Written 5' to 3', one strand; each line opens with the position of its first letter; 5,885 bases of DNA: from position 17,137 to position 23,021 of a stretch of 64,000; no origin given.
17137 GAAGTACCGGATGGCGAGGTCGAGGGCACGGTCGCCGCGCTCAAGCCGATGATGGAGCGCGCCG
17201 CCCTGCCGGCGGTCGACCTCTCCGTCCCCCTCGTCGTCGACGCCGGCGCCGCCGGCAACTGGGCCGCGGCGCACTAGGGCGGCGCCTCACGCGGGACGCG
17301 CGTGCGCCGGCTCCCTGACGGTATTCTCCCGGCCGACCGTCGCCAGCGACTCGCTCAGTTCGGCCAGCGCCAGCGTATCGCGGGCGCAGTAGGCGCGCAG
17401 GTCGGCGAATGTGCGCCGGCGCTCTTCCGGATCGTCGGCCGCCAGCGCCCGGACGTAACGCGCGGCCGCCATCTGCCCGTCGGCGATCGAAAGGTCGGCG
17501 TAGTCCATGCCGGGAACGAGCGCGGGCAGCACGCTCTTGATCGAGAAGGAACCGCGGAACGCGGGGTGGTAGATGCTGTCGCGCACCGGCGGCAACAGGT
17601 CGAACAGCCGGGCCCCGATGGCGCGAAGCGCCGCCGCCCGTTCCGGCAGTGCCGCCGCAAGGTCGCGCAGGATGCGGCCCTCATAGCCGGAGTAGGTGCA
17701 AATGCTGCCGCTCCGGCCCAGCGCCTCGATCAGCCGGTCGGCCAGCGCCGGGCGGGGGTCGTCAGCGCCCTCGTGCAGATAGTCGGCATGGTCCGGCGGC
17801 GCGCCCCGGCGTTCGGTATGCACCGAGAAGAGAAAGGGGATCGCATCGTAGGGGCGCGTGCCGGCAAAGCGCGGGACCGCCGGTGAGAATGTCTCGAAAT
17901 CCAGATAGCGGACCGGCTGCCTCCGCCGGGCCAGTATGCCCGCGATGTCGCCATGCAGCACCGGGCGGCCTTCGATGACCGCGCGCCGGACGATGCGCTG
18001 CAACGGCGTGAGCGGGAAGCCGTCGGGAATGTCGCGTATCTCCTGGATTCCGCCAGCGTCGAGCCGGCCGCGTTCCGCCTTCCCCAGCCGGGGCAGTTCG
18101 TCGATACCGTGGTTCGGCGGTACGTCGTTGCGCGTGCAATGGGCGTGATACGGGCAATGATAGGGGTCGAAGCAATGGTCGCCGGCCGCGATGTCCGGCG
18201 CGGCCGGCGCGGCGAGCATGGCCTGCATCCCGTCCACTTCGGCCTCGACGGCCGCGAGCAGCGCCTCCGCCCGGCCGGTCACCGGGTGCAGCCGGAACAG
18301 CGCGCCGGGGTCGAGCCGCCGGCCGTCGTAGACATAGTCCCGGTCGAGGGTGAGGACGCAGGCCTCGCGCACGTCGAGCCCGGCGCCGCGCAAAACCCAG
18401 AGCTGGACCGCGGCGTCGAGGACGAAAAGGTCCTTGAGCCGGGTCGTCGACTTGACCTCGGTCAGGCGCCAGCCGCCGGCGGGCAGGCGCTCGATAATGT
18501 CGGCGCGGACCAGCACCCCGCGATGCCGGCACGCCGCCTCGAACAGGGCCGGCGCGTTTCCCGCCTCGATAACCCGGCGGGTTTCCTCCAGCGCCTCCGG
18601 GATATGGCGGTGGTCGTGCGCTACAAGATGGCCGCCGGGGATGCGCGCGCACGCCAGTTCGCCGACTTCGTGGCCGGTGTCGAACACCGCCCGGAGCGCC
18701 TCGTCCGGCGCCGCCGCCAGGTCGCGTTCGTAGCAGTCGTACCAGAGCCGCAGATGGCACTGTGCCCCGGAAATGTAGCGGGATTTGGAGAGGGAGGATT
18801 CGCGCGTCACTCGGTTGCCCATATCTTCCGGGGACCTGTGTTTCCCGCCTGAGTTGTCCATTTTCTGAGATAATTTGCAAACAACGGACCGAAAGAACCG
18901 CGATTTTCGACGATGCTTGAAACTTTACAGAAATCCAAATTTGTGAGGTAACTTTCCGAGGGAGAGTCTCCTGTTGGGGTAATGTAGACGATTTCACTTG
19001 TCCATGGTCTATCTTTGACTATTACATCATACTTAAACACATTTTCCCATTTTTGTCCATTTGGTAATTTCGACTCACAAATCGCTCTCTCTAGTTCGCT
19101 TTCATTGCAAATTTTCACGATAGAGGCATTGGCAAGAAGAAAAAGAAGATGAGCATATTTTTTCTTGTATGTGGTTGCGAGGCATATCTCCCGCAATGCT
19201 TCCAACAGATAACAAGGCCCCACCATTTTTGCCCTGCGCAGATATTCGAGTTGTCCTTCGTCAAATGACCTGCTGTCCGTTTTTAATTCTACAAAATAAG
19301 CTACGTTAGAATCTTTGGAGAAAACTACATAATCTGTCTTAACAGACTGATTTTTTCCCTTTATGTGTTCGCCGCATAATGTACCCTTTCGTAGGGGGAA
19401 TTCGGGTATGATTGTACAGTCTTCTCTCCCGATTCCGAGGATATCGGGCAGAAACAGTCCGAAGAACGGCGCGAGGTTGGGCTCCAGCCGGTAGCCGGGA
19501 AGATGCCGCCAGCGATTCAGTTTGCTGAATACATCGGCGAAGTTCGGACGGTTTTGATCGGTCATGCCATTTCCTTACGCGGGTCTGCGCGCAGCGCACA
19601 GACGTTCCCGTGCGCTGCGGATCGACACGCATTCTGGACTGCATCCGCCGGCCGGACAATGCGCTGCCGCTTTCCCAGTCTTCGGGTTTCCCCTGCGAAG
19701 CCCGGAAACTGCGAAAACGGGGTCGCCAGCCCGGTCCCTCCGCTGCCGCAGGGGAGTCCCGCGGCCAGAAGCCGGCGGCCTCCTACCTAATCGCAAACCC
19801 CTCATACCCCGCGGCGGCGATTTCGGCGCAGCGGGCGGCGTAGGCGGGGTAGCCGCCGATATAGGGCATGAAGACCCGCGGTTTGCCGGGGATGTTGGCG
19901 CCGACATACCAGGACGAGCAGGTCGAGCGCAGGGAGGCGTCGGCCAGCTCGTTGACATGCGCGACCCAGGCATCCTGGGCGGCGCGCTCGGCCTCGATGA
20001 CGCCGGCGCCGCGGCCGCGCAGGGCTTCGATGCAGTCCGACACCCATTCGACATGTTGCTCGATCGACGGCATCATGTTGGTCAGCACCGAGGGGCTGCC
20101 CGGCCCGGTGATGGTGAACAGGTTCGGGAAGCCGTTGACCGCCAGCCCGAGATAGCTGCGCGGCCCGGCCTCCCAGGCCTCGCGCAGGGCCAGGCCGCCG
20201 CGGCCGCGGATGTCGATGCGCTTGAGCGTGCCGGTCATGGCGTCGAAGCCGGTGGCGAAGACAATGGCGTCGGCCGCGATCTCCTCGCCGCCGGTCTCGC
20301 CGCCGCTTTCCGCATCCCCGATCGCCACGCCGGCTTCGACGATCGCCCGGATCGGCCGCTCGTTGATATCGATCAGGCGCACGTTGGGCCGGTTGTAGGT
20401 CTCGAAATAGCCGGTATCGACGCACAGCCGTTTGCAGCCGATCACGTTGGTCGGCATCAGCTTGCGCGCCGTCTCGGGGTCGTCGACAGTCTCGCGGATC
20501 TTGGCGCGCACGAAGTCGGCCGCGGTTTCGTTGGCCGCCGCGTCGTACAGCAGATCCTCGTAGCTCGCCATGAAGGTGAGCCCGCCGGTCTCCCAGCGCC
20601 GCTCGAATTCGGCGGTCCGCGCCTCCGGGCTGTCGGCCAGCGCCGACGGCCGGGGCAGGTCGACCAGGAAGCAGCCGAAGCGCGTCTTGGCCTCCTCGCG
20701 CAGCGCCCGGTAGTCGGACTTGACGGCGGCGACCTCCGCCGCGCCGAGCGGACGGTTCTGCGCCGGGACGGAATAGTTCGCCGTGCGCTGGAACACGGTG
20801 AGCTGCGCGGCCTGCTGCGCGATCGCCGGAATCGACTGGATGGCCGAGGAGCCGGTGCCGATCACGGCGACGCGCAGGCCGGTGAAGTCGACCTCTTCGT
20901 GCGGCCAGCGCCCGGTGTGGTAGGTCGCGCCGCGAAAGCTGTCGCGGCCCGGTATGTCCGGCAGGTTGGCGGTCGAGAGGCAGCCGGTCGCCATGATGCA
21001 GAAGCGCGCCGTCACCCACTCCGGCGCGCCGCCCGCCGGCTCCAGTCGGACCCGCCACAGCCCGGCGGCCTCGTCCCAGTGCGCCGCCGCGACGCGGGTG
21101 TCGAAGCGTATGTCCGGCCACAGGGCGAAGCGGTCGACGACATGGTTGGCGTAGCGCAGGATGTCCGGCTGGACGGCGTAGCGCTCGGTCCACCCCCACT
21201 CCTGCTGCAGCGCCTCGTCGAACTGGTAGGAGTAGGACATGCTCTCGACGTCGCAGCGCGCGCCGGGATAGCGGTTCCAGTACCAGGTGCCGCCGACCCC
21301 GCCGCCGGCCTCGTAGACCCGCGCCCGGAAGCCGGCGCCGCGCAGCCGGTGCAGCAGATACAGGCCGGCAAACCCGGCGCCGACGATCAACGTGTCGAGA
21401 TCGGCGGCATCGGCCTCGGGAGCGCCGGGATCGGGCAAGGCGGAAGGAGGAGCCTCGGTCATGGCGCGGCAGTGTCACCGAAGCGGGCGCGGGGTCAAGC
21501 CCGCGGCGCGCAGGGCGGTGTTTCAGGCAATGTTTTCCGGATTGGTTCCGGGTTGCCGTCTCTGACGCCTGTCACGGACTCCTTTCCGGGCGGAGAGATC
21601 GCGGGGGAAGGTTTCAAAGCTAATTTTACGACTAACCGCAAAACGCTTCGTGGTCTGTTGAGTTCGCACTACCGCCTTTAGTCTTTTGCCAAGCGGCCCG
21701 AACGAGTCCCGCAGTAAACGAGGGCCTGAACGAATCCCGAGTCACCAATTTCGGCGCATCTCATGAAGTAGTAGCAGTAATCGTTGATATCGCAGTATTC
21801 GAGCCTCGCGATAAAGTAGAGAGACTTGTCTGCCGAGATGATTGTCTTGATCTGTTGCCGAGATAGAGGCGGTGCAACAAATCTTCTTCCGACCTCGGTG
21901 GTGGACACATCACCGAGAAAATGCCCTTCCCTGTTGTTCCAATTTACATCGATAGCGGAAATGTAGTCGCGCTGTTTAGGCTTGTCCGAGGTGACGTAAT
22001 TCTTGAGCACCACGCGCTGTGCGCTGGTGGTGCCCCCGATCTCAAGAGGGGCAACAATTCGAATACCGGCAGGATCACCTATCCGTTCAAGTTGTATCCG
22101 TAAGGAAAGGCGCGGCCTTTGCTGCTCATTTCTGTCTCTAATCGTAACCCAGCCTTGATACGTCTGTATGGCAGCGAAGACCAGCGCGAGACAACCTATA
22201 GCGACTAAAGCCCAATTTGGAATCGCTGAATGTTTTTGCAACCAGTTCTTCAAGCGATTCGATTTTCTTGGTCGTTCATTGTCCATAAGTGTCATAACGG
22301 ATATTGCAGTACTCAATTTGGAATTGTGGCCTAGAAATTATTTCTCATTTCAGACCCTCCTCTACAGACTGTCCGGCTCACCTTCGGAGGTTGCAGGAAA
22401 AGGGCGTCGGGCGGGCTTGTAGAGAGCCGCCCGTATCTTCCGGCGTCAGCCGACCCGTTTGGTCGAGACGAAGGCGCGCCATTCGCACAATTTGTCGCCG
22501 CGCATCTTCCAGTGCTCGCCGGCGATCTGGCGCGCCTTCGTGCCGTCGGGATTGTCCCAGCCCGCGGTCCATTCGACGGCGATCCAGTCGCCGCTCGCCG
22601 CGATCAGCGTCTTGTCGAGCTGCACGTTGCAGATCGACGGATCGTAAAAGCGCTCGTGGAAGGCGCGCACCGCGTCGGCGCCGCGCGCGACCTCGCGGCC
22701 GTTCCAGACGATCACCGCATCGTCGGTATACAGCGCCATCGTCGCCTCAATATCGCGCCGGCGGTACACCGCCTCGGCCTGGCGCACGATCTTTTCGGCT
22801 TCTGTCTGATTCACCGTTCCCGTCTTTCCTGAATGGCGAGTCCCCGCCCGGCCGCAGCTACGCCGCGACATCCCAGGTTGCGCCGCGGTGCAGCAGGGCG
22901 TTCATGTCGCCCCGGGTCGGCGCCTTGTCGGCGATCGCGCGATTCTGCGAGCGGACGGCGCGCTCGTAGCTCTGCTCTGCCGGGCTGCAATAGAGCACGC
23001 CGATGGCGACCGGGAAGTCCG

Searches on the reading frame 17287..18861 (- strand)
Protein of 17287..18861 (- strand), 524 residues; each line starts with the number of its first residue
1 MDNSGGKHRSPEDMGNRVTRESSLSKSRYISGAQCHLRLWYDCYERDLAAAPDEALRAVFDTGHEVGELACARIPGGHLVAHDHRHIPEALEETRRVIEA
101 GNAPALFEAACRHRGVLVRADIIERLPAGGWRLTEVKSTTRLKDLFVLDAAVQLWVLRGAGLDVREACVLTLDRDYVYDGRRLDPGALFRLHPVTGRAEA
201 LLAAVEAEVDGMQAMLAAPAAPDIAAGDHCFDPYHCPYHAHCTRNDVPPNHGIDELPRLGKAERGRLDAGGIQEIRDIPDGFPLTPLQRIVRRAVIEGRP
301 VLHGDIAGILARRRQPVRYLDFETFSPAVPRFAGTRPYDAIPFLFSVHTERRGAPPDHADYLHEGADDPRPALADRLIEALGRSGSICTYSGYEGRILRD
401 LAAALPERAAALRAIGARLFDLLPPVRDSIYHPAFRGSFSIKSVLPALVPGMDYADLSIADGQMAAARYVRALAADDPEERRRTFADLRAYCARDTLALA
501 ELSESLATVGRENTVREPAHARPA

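Call 66: search_protein_families(library=pfam, max_evalue=0.0001, proteins=[window:17287-18861:-])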
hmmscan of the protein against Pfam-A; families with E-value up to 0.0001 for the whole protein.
window:17287-18861:- (524 aa): 1 family
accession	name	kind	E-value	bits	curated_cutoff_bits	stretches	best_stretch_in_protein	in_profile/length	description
PF11074.14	DUF2779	-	7.7e-34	117.1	23.3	1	319-440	2-126/126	Domain of unknown function(DUF2779)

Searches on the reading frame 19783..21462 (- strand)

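Call 66: search_protein_families(library=pfam, max_evalue=0.0001, proteins=[window:19783-21462:-])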
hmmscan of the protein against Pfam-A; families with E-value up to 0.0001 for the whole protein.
window:19783-21462:- (559 aa): 5 families
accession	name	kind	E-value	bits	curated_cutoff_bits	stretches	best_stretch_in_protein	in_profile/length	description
PF07992.20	Pyr_redox_2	-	2.2e-10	40.9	26.1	1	23-230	2-177/291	Pyridine nucleotide-disulphide oxidoreductase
PF13450.12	NAD_binding_8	-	3.5e-10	40.4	21.9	1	26-73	1-48/68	NAD(P)-binding Rossmann-like domain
PF13738.12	Pyr_redox_3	-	6.1e-10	39.3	30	1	25-230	1-199/305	Pyridine nucleotide-disulphide oxidoreductase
PF00743.25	FMO-like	-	4.9e-07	29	22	1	26-229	6-217/532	Flavin-binding monooxygenase-like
PF13434.12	Lys_Orn_oxgnase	-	3.1e-05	23.7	21.3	0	117-236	110-230/339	L-lysine 6-monooxygenase/L-ornithine 5-monooxygenase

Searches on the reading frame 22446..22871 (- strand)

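Call 66: search_protein_families(library=pfam, max_evalue=0.0001, proteins=[window:22446-22871:-])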
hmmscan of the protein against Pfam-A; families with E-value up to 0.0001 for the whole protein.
window:22446-22871:- (141 aa): 4 families
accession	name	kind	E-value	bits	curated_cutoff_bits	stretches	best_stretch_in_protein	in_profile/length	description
PF12680.13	SnoaL_2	-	1.2e-11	45.5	27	1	30-131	2-102/102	SnoaL-like domain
PF07080.17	DUF1348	-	7.5e-09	36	22.1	1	22-132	5-113/130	Protein of unknown function (DUF1348)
PF07366.18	SnoaL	-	2.4e-06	27.8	28.4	1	28-103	3-77/126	SnoaL-like polyketide cyclase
PF13474.12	SnoaL_3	-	5.9e-06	27.1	22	1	29-103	5-81/121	SnoaL-like domain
